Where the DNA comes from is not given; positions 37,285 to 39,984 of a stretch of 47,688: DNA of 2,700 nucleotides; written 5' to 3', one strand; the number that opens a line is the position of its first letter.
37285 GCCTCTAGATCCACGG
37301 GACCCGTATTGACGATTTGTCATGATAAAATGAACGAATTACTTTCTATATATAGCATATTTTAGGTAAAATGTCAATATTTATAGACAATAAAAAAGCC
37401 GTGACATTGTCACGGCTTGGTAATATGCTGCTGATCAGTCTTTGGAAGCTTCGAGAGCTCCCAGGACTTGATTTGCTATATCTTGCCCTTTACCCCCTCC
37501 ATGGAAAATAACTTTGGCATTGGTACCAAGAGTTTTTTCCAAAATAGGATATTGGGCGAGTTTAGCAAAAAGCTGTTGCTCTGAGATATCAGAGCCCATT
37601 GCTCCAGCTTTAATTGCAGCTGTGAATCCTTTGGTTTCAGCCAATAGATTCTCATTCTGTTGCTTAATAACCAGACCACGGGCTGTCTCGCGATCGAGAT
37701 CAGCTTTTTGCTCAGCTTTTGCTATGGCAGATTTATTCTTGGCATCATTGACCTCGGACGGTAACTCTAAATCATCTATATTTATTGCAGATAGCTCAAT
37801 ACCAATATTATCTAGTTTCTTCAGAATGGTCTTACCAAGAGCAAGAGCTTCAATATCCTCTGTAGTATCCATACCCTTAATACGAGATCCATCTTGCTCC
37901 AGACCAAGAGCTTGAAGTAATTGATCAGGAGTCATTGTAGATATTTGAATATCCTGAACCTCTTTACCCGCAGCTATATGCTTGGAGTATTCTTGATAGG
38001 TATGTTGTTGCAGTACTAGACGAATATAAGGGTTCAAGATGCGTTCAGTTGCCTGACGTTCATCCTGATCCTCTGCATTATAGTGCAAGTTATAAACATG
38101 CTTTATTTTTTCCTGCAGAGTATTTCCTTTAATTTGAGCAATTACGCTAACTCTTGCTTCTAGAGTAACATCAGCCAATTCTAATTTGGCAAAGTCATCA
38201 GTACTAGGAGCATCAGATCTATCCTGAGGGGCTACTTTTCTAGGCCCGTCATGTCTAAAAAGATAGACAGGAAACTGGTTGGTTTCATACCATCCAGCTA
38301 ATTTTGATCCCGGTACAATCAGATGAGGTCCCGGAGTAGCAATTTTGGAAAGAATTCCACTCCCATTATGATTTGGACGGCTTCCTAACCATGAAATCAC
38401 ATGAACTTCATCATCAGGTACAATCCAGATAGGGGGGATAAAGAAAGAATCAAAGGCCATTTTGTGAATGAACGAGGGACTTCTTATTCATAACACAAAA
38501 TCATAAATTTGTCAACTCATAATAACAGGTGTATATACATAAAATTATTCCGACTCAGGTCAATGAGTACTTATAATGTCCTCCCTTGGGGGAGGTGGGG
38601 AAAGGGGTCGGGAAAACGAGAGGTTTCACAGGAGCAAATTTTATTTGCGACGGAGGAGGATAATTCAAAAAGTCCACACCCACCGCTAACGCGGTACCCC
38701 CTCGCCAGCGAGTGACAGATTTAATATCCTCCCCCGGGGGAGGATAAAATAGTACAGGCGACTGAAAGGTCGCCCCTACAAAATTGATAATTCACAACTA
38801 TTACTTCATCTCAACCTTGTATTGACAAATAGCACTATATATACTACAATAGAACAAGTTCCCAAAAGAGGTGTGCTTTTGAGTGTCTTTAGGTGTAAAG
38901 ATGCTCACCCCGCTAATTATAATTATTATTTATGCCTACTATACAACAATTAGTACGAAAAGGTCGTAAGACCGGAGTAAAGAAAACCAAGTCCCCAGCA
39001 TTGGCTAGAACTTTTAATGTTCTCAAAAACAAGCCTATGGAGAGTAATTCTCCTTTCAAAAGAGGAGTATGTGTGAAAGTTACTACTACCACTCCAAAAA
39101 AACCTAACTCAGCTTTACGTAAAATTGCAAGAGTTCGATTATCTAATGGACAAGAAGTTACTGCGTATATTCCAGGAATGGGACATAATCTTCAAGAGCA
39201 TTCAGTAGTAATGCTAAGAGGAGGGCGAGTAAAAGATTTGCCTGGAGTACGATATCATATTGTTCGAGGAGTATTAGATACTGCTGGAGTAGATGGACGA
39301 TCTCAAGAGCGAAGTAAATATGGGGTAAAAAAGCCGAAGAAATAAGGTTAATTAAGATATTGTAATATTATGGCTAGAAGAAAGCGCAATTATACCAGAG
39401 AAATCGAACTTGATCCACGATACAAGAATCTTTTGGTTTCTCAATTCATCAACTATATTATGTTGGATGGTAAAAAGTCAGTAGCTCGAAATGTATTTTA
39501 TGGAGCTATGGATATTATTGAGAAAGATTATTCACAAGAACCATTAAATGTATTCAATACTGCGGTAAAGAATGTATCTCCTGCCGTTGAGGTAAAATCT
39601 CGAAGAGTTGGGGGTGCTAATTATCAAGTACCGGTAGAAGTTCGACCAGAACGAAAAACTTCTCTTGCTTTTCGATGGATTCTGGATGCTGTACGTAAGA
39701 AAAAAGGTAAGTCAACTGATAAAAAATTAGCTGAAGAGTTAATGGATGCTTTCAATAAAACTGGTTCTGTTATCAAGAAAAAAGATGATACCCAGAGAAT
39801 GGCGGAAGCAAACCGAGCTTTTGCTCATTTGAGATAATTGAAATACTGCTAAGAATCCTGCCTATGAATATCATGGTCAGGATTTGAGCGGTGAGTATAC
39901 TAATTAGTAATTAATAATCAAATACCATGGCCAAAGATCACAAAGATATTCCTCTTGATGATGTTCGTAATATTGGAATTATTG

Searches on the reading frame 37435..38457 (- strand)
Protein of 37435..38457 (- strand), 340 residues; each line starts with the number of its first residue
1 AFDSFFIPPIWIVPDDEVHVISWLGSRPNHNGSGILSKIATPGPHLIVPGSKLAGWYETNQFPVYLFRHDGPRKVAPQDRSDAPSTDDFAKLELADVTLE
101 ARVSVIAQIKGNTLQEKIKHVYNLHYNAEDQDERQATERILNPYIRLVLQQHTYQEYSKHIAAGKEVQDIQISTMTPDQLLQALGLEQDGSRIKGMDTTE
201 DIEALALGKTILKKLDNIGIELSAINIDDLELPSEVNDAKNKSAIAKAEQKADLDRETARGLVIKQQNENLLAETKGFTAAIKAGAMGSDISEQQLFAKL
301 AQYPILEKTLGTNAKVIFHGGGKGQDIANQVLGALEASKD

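Call 8: search_protein_families(library=pfam, proteins=[window:37435-38457:-], max_evalue=0.001)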
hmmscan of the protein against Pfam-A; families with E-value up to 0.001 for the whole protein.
window:37435-38457:- (340 aa): 1 family
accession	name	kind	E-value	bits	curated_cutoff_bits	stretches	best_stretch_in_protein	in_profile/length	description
PF01145.31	Band_7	-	5.5e-06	27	23.6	1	36-259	17-174/176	SPFH domain / Band 7 family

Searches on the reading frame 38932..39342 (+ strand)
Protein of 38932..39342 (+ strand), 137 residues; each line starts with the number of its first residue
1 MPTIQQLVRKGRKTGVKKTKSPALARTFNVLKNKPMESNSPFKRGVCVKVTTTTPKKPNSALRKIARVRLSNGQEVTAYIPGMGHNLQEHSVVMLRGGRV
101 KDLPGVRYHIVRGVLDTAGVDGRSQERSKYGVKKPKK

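Call 8: search_protein_families(library=pfam, proteins=[window:38932-39342:+], max_evalue=0.001)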
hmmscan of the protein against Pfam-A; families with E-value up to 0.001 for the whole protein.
window:38932-39342:+ (137 aa): 1 family
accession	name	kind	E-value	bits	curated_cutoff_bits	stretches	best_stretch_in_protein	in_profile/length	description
PF00164.32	Ribosom_S12_S23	-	3e-37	127.2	22.3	1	32-136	4-109/110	Ribosomal protein S12/S23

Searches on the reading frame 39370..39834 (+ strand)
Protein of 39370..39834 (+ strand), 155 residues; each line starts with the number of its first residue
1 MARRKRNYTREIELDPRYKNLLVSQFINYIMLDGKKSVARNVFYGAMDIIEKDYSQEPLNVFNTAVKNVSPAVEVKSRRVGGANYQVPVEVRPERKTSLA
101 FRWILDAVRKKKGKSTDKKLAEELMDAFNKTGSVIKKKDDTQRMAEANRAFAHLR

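Call 16: search_protein_families(library=pfam, proteins=[window:39370-39834:+], max_evalue=0.1)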
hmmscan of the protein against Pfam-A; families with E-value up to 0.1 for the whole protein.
window:39370-39834:+ (155 aa): 1 family
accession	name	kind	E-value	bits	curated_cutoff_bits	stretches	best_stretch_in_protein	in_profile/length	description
PF00177.27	Ribosomal_S7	-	1.2e-61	207.1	24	1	3-149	2-148/148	Ribosomal protein S7p/S5e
